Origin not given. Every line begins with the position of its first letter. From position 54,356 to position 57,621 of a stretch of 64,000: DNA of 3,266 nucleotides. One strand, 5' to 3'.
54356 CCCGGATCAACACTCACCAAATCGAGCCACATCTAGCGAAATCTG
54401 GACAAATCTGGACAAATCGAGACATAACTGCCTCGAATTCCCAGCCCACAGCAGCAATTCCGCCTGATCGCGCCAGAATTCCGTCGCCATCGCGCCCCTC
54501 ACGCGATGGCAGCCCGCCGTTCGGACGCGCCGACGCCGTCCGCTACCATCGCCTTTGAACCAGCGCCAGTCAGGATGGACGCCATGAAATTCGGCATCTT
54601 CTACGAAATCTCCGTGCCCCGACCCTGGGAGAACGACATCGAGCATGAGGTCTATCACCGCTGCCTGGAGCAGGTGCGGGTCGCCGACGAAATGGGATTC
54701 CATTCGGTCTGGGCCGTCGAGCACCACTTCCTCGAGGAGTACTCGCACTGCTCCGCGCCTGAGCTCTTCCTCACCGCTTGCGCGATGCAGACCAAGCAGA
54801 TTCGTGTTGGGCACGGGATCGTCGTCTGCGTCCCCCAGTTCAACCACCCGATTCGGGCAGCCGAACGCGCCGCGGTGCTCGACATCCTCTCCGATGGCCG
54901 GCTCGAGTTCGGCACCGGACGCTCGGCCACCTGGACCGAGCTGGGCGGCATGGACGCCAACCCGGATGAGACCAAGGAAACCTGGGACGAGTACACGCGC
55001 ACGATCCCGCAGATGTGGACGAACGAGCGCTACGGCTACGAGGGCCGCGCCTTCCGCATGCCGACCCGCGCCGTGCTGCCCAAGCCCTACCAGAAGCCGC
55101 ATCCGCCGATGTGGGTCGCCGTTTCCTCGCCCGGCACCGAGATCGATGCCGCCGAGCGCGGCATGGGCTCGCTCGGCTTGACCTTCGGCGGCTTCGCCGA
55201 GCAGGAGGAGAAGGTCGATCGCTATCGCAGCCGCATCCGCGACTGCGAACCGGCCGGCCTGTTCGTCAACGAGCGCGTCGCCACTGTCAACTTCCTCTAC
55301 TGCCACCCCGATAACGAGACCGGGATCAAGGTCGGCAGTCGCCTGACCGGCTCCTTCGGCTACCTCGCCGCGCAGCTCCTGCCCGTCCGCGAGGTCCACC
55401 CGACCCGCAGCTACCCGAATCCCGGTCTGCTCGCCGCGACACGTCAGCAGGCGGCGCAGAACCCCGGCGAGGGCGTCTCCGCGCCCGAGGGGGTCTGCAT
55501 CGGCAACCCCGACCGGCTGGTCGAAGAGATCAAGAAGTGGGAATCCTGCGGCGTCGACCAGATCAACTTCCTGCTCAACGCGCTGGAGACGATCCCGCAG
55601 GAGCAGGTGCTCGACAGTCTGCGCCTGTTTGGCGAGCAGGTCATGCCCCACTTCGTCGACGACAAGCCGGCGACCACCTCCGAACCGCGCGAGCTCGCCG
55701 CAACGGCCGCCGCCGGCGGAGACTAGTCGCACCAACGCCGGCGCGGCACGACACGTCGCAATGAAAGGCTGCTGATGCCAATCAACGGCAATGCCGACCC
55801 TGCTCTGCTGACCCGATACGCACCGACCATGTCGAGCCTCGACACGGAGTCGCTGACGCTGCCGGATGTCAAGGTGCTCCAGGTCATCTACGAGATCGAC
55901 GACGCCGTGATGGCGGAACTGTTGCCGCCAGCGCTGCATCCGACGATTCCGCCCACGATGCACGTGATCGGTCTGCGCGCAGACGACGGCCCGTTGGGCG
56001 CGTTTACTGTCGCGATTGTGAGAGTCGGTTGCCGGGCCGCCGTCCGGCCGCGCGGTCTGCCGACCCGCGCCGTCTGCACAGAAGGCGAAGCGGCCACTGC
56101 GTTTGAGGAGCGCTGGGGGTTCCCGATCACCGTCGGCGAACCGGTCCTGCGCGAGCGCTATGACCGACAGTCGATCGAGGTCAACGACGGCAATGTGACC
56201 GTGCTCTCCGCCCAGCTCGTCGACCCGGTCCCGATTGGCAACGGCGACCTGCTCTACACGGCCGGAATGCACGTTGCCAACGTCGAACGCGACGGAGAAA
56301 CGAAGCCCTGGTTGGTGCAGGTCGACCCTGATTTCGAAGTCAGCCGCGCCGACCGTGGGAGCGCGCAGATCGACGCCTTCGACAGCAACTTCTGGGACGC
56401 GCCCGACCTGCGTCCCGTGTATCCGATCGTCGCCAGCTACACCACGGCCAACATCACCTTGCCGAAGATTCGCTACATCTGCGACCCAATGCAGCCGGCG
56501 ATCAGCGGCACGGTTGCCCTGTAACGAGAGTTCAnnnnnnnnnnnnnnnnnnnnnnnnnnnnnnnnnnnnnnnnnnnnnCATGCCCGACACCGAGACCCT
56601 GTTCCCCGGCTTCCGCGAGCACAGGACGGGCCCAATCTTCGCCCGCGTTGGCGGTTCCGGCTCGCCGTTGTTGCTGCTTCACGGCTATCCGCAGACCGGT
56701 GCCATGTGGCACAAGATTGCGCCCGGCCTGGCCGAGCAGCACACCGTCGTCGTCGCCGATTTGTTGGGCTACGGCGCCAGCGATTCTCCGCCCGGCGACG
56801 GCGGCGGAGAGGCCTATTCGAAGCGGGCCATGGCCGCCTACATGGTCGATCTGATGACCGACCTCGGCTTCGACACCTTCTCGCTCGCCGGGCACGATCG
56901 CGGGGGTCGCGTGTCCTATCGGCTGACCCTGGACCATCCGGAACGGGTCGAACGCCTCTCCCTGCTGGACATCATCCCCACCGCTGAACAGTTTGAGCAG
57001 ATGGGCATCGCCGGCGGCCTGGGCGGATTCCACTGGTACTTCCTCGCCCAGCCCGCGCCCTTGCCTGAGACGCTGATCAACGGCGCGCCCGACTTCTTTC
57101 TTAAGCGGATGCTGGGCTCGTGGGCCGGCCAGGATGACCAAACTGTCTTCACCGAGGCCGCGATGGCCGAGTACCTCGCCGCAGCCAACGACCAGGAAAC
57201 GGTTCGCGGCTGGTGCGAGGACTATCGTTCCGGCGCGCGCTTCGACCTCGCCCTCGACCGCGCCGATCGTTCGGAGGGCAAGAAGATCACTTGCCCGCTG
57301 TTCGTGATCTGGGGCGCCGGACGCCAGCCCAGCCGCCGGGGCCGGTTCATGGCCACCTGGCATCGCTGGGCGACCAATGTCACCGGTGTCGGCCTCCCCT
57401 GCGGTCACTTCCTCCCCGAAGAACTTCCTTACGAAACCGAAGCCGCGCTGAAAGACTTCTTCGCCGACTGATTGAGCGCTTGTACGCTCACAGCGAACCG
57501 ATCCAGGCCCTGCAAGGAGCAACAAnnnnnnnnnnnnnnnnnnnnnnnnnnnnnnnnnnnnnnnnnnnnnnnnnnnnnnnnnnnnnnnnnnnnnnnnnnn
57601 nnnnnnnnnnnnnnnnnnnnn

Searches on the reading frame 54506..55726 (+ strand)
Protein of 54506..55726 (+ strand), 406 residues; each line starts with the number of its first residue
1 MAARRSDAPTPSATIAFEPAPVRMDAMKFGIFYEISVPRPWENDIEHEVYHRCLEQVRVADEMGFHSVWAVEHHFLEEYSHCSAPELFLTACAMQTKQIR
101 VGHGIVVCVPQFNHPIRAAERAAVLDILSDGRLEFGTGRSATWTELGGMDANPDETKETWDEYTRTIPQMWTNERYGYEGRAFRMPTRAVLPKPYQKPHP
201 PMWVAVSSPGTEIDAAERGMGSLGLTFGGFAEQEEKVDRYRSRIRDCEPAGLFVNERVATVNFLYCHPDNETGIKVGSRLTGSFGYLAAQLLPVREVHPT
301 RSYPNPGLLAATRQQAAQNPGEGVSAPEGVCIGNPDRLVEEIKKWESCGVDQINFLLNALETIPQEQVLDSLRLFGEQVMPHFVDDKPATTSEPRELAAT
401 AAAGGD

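Call 58: search_protein_families(library=pfam, proteins=[window:54506-55726:+], max_evalue=0.0001)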
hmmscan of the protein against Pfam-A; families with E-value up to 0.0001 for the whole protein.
window:54506-55726:+ (406 aa): 1 family
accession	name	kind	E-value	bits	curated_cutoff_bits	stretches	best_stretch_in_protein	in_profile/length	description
PF00296.26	Bac_luciferase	-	1.3e-41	143.4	27.9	1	27-351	1-313/314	Luciferase-like monooxygenase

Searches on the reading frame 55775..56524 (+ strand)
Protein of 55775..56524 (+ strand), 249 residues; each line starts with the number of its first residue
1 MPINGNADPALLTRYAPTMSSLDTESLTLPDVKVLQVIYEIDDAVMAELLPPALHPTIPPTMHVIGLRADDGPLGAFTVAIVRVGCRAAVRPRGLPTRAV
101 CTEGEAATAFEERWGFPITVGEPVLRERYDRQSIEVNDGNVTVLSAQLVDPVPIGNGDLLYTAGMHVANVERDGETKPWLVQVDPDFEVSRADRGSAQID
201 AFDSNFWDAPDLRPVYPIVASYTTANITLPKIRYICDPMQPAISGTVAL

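Call 58: search_protein_families(library=pfam, proteins=[window:55775-56524:+], max_evalue=0.0001)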
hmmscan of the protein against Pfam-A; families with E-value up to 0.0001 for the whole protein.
window:55775-56524:+ (249 aa): 1 family
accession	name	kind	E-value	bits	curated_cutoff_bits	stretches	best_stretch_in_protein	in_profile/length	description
PF06314.16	ADC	-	5.2e-08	33.1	29.8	1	28-235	17-234/238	Acetoacetate decarboxylase (ADC)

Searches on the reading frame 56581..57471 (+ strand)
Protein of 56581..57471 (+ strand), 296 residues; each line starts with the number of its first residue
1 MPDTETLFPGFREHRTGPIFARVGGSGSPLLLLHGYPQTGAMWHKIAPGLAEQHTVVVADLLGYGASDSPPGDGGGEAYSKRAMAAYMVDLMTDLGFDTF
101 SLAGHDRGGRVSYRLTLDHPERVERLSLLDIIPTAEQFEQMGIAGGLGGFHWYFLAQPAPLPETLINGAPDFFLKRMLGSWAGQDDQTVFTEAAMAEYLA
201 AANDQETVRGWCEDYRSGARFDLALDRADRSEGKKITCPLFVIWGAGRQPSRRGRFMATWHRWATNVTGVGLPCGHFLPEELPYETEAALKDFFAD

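Call 58: search_protein_families(library=pfam, proteins=[window:56581-57471:+], max_evalue=0.0001)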
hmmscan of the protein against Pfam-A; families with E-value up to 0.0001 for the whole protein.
window:56581-57471:+ (296 aa): 2 families
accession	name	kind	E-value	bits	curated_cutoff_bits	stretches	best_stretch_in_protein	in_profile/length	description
PF00561.26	Abhydrolase_1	-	5.8e-23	82.3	25.8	1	29-181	2-151/245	alpha/beta hydrolase fold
PF12697.13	Abhydrolase_6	-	1.3e-13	52.6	26.3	1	30-283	1-211/217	Alpha/beta hydrolase family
